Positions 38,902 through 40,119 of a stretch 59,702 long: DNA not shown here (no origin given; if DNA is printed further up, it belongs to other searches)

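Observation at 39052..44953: Cluster of six exported proteins (trypsin-like protease, four unknowns, SH3 lipoprotein) with no assignable function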

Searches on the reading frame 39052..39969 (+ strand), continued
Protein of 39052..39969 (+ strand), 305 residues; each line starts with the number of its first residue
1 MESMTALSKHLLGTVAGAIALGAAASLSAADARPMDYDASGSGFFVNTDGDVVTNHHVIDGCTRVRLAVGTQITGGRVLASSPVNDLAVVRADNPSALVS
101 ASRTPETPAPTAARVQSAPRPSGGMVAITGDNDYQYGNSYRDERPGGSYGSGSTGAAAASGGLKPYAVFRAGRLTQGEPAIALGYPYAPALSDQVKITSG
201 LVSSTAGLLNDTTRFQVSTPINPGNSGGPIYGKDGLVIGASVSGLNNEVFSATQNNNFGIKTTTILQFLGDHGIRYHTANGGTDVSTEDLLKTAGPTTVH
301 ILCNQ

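Call 57: fold_search(model_id=the predicted structure, library=pdb)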
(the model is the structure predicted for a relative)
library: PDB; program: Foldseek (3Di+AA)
matches with E <= 10: 693; with E <= 0.001: 23
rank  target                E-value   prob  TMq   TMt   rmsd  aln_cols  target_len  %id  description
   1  8z5n_0                1.5e-05  1.00  0.31  0.28   5.8       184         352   15  Cryo-EM structure of the LPHT ring (released 2025-10-22)
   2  4uv2_P                1.8e-05  1.00  0.22  0.29  11.8       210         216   12  Structure of the curli transport lipoprotein CsgG in a non-lipidated, pre-pore conformation (released 2014-09-24)
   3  3w1e                  5.6e-05  1.00  0.31  0.28   5.6       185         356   14  Structure of FlgT, a flagellar basal body component protein (released 2013-04-03)
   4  4uv2_D                5.6e-05  0.99  0.21  0.26  10.2       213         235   10  Structure of the curli transport lipoprotein CsgG in a non-lipidated, pre-pore conformation (released 2014-09-24)
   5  4uv2_F                7.1e-05  0.97  0.20  0.25  12.3       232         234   11  Structure of the curli transport lipoprotein CsgG in a non-lipidated, pre-pore conformation (released 2014-09-24)
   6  4uv2_I                8.0e-05  0.96  0.19  0.23  12.2       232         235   11  Structure of the curli transport lipoprotein CsgG in a non-lipidated, pre-pore conformation (released 2014-09-24)
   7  4uv2_O                1.3e-04  0.99  0.23  0.31  11.6       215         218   12  Structure of the curli transport lipoprotein CsgG in a non-lipidated, pre-pore conformation (released 2014-09-24)
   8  4uv2_B                1.3e-04  0.96  0.20  0.25  11.8       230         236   11  Structure of the curli transport lipoprotein CsgG in a non-lipidated, pre-pore conformation (released 2014-09-24)
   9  4uv2_A                1.8e-04  0.97  0.21  0.27  11.9       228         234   12  Structure of the curli transport lipoprotein CsgG in a non-lipidated, pre-pore conformation (released 2014-09-24)
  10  4uv2_N                2.1e-04  0.92  0.19  0.24  12.6       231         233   11  Structure of the curli transport lipoprotein CsgG in a non-lipidated, pre-pore conformation (released 2014-09-24)
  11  4uv2_J                2.3e-04  0.96  0.21  0.28  12.3       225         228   12  Structure of the curli transport lipoprotein CsgG in a non-lipidated, pre-pore conformation (released 2014-09-24)
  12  4uv2_G                2.8e-04  0.99  0.24  0.30   9.7       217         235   12  Structure of the curli transport lipoprotein CsgG in a non-lipidated, pre-pore conformation (released 2014-09-24)
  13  4hrv_B                3.3e-04  1.00  0.26  0.50   7.4       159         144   10  Crystal Structure of Lipoprotein GNA1162 from Neisseria meningitidis (released 2013-04-24)
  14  2iqi_A                3.5e-04  1.00  0.33  0.56   6.5       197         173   11  Crystal structure of protein XCC0632 from Xanthomonas campestris, Pfam DUF330 (released 2006-11-07)
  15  4q79_A                3.9e-04  0.98  0.24  0.34  12.6       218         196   12  Structure of a HG-derivative CsgG (released 2014-12-17)
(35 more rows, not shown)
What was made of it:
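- On Flagellar H-ring (FlgT): 8z5n E 1.5e-5 and 3w1e E 5.6e-5; rmsd 5.6-5.8 over about 185 columns (call 57).
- Closest known: FlgT of the Vibrio flagellar H-ring. Same: Best structural match of the 43549 protein (E 1.5e-5 and 5.6e-5, call 57).
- Closest known: CsgG. Same: Same alpha/beta fold class (call 57).
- Fold matches to CsgG and PelC (call 57).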

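Call 70: search_protein_representatives(protein=P0002)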
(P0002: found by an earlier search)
Query: 315 residues. Proteins with E-value up to 0.001 (for the whole library): 6; up to 1e-10: 2; up to 1e-30: 2. The best 6 are listed.
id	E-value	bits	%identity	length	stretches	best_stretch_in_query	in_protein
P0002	1.4e-203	691.2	100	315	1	1-315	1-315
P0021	2.1e-36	142.4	34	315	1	15-315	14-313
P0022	4.7e-08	49.3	26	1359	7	173-223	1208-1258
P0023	5.2e-05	39.3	26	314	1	13-239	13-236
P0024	2.7e-04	37.0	23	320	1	21-214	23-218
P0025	4.7e-04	36.2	34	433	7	124-163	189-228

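Call 75: find_related_loci(query=A8, collection=metagenome_contigs, flank=10000)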
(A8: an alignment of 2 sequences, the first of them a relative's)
Query A8 (315 aa) in metagenome_contigs; peptide patterns used: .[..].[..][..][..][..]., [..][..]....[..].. (x = any residue, [..] = any of these).
600 stretches matched a pattern, but none encodes a relative of the query by tblastn (E <= 1e-3).
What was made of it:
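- Tried and rejected: The first metagenome scan, with a 315-family pattern, was empty (call 75).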

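Call 91: search_protein_families(library=pfam, alignment_id=A13, max_evalue=1)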
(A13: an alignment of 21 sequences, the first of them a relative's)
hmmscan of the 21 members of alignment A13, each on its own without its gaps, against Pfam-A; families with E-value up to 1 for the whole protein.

A. member 1, L004:11241-11669:+ (142 aa): 0 families

B. families by the number of members that match (of 21 scanned): 12 families
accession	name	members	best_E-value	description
PF04114.19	Gaa1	4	0.14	Gaa1-like, GPI transamidase component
PF11100.13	TrbE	3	0.023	Conjugal transfer protein TrbE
PF24002.1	DUF7318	2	0.15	Family of unknown function (DUF7318)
PF00003.28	7tm_3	1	0.026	7 transmembrane sweet-taste receptor of 3 GCPR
PF01172.24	SBDS_N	1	0.033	Shwachman-Bodian-Diamond syndrome (SBDS) N-terminal domain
PF02984.24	Cyclin_C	1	0.05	Cyclin, C-terminal domain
PF05940.17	NnrS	1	0.054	NnrS protein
PF08269.17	dCache_2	1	0.12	Cache domain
PF11241.13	DUF3043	1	0.36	Protein of unknown function (DUF3043)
PF12046.13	CCB1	1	0.37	Cofactor assembly of complex C subunit B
PF09531.15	Ndc1_Nup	1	0.4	Nucleoporin protein Ndc1-Nup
PF23778.1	Phage_holin_2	1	0.98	Putative phage holin family 2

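Call 92: search_protein_families(library=pfam, alignment_id=A14, max_evalue=1)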
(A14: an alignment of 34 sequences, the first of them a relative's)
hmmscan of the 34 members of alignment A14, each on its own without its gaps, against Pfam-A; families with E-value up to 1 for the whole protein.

A. member 1, P0002 (315 aa): 0 families

B. families by the number of members that match (of 34 scanned): 19 families
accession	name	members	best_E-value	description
PF13472.12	Lipase_GDSL_2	2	0.028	GDSL-like Lipase/Acylhydrolase family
PF22885.1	DUF7020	2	0.061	Domain of unknown function (DUF7020)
PF12296.13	HsbA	2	0.18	Hydrophobic surface binding protein A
PF06978.16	POP1_N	1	0.00024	Ribonucleases P/MRP protein subunit POP1, N-terminal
PF13174.12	TPR_6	1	0.0065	Tetratricopeptide repeat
PF02050.21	FliJ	1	0.0081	Flagellar FliJ protein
PF17493.7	DUF5428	1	0.041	Family of unknown function (DUF5428)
PF09849.14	DUF2076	1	0.044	Uncharacterized protein conserved in bacteria (DUF2076)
PF01287.26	eIF-5a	1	0.054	Eukaryotic elongation factor 5A hypusine, DNA-binding OB fold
PF12680.13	SnoaL_2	1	0.063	SnoaL-like domain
PF18402.7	Thioredoxin_14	1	0.074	Thioredoxin-like domain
PF13428.12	TPR_14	1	0.089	Tetratricopeptide repeat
PF03148.19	Tektin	1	0.1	Tektin family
PF03670.18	UPF0184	1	0.12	Uncharacterised protein family (UPF0184)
PF18487.6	TSR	1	0.17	Thrombospondin type 1 repeat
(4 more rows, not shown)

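Call 95: find_encoding_contigs(protein=P0003, flank=3000, max_places=4)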
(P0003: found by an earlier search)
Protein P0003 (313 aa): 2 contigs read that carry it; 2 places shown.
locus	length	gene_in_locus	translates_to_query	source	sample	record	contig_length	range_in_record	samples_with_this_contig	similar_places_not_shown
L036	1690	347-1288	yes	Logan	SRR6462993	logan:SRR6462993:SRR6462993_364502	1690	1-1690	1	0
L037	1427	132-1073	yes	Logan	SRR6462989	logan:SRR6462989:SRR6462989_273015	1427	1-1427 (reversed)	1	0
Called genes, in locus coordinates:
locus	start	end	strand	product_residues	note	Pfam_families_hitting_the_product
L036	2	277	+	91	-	?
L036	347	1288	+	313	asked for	-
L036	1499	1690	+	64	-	?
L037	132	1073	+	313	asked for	-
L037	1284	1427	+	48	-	?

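Call 99: search_dna_similar(query=P0003, collection=plasmids, mode=protein, max_evalue=0.01)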
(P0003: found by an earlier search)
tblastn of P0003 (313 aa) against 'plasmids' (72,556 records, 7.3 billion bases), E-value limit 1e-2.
No match.

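Call 100: search_dna_similar(query=P0002, collection=plasmids, mode=protein, max_evalue=0.01)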
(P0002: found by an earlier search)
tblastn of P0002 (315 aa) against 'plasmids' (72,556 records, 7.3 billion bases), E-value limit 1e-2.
No match.

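Call 101: search_dna_similar(query=P0001, collection=plasmids, mode=protein, max_evalue=0.01)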
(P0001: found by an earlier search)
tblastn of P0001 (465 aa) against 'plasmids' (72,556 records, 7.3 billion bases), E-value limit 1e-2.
No match.

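Call 102: search_dna_similar(query=P0004, collection=phages, mode=protein, max_evalue=0.01)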
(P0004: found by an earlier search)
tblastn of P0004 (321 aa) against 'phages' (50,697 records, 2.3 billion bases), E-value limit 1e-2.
No match.

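Call 103: search_dna_similar(query=L012:9714-11123:+, collection=plasmids, mode=protein, max_evalue=0.001)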
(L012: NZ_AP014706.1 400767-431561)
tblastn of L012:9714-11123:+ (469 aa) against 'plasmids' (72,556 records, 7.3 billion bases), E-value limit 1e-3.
Records with a match: 1; places in all: 1; records where one place covers at least 80% of the query: 1.
Best place of each record, by identity: >=99% 1.
By first word of the organism name: Methylobacterium 1.
By predicted mobility (MOB-suite, as given by PLSDB): mobilizable 1.
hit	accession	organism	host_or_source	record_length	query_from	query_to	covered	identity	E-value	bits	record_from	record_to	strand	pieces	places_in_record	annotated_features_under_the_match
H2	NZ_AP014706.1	Methylobacterium aquaticum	-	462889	1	454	97%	100.0%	2e-139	449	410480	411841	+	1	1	hypothetical protein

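Call 104: search_dna_similar(query=L012:14902-15852:+, collection=plasmids, mode=protein, max_evalue=0.001)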
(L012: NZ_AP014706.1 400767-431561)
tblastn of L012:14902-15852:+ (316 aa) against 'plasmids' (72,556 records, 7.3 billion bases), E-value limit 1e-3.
Records with a match: 1; places in all: 1; records where one place covers at least 80% of the query: 1.
Best place of each record, by identity: >=99% 1.
By first word of the organism name: Methylobacterium 1.
By predicted mobility (MOB-suite, as given by PLSDB): mobilizable 1.
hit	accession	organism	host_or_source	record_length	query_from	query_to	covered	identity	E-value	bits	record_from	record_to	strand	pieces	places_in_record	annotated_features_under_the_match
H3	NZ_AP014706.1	Methylobacterium aquaticum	-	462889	1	316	100%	100.0%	2e-177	551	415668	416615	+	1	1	hypothetical protein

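Call 108: search_protein_families(library=pfam, alignment_id=A15, max_evalue=1)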
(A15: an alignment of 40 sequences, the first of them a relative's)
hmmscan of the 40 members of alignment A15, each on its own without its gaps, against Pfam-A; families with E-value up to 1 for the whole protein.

A. member 1, P0004 (321 aa): 1 family
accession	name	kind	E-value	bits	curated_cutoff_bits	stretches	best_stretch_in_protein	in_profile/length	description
PF22464.2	Spike_JR1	-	0.046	14.6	26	1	95-135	8-48/78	Spike protein P1, first jelly-roll domain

B. families by the number of members that match (of 40 scanned): 14 families
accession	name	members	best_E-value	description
PF24876.1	PA4575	2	0.0073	PA4575-like protein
PF00482.28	T2SSF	1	0.013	Type II secretion system (T2SS), protein F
PF22464.2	Spike_JR1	1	0.046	Spike protein P1, first jelly-roll domain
PF24437.2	INTS7_HB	1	0.046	Integrator complex subunit 7 helical bundle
PF01063.24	Aminotran_4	1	0.047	Amino-transferase class IV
PF19551.4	DUF6074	1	0.056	Family of unknown function (DUF6074)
PF15332.11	LIME1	1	0.059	Lck-interacting transmembrane adapter 1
PF12626.12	PolyA_pol_arg_C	1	0.086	Polymerase A arginine-rich C-terminus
PF00165.29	HTH_AraC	1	0.1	Bacterial regulatory helix-turn-helix proteins, AraC family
PF05190.23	MutS_IV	1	0.11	MutS family domain IV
PF21337.3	Peptidase_M17_N_1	1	0.12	M17 aminopeptidase, N-terminal domain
PF08838.16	DUF1811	1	0.18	Protein of unknown function (DUF1811)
PF04344.18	CheZ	1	0.23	Chemotaxis phosphatase, CheZ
PF16020.10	Deltameth_res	1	0.23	Deltamethrin resistance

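Call 110: fold_search(model_id=the predicted structure, library=viral)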
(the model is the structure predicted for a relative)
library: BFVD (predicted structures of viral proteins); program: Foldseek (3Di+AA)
matches with E <= 10: 922; with E <= 0.001: 3
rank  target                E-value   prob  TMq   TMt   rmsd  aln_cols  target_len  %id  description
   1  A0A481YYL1            1.3e-04  1.00  0.21  0.13  15.8       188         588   10  Oxidoreductase family protein [Marseillevirus LCMAC202]
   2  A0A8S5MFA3            2.4e-04  0.97  0.22  0.18  13.7       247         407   12  Periplasmic serine protease [Podoviridae sp. ct9P15]
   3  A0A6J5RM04            9.9e-04  0.95  0.24  0.20  18.1       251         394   10  Curli production assembly/transport protein CsgG [uncultured Caudovirales phage]
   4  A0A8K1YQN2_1          3.0e-03  0.30  0.13  0.04  23.2       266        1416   10  Genome polyprotein [Xiangshan picorna-like virus 1]
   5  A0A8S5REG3            3.6e-03  0.96  0.23  0.38  18.6       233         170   12  LPS-assembly protein [virus sp. ctd0M1]
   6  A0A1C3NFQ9            4.3e-03  0.30  0.14  0.11  21.9       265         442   12  (no name in the UniProt tables at hand)
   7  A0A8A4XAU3            7.4e-03  0.92  0.19  0.17  15.1       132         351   13  Replication-associated protein [Ciconia boyciana Circoviridae sp.]
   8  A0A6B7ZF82            7.8e-03  0.99  0.21  0.47   7.2       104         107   10  Uncharacterized protein [Klebsiella phage N1M2]
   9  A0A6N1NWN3            7.8e-03  0.97  0.24  0.14   4.9       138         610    7  Uncharacterized protein [Tupanvirus soda lake]
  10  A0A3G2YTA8            8.3e-03  0.89  0.19  0.22  11.4       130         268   12  Uncharacterized protein [Cressdnaviricota sp.]
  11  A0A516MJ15            8.3e-03  0.77  0.15  0.33  10.1       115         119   14  (no name in the UniProt tables at hand)
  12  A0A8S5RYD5            1.1e-02  0.63  0.18  0.30  16.3       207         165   10  Uncharacterized protein [Siphoviridae sp. ctWdm1]
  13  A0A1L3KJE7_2          1.3e-02  0.21  0.12  0.03  20.7       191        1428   12  (no name in the UniProt tables at hand)
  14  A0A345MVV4            1.3e-02  0.85  0.19  0.29  14.2       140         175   14  (no name in the UniProt tables at hand)
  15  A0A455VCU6            1.5e-02  0.99  0.21  0.53   4.4        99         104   10  Uncharacterized protein [Lactococcus phage phiQ1]
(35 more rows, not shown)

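Call 115: find_encoding_contigs(protein=P0021, flank=10000, max_places=3)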
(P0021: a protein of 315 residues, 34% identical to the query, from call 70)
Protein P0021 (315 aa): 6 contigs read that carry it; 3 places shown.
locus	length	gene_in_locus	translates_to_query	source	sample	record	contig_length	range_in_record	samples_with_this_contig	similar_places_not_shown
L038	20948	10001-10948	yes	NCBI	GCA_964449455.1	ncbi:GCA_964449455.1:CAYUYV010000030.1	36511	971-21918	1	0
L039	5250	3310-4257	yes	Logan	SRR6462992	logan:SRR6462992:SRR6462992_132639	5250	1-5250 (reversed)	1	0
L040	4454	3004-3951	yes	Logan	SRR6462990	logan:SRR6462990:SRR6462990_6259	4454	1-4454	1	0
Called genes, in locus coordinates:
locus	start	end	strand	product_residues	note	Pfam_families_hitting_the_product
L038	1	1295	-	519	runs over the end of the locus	PF22691:Thiolase_C_1, PF18313:TLP1_add_C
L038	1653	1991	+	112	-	PF00543:P-II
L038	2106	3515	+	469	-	PF03951:Gln-synt_N, PF00120:Gln-synt_C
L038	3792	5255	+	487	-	-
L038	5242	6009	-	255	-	PF11967:RecO_N, PF02565:RecO_C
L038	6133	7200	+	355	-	PF10094:DUF2332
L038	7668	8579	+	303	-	PF00089:Trypsin (faint), PF13365:Trypsin_2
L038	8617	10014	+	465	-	-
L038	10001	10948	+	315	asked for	-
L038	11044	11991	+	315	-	-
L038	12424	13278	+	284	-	-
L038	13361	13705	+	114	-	-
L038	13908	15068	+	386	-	PF01464:SLT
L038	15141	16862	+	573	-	-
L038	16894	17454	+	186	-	-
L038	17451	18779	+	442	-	-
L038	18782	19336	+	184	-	PF00691:OmpA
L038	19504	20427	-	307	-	PF01545:Cation_efflux, PF16916:ZT_dimer (weak)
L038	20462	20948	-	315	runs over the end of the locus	PF03193:RsgA_GTPase (faint), PF00009:GTP_EFTU (faint), PF00350:Dynamin_N (faint), PF01926:MMR_HSR1, PF02421:FeoB_N, PF02492:cobW (faint), PF19993:DO-GTPase2 (faint), PF07650:KH_2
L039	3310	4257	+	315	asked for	-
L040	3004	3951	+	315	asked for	-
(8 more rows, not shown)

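Call 118: find_encoding_contigs(protein=P0023, flank=10000, max_places=2)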
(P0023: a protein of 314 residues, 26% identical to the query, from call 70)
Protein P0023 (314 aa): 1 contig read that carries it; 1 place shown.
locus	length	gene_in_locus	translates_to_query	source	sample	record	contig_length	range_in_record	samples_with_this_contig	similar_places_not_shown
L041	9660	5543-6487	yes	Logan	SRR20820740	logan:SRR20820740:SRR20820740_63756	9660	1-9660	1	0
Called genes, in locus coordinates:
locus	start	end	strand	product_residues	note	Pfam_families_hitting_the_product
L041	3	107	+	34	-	?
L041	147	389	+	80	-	-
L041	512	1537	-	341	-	-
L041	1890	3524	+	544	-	PF00082:Peptidase_S8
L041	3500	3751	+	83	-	-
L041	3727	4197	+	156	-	-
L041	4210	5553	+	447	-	-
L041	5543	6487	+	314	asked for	-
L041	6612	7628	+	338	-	-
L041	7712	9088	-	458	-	-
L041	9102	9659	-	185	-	?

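Call 119: find_encoding_contigs(protein=P0024, flank=10000, max_places=2)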
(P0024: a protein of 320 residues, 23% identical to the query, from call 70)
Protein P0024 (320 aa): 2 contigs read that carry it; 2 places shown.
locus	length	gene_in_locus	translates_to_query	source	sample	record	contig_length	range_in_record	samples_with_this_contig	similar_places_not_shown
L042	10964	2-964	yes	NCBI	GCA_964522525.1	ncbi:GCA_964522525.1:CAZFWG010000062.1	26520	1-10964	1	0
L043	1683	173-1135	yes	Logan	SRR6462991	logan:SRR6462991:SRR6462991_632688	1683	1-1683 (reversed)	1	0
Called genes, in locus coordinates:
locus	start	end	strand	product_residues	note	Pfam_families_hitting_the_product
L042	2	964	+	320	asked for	?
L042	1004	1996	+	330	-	-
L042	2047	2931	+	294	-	-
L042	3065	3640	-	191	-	-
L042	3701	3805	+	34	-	-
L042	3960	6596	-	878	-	PF00353:HemolysinCabind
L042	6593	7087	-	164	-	PF13560:HTH_31 (weak), PF01381:HTH_3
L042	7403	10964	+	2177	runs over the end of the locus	PF10162:G8, PF24606:CEMIP_beta-hel (faint), PF00353:HemolysinCabind (weak)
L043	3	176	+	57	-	?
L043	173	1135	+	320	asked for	-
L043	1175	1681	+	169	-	?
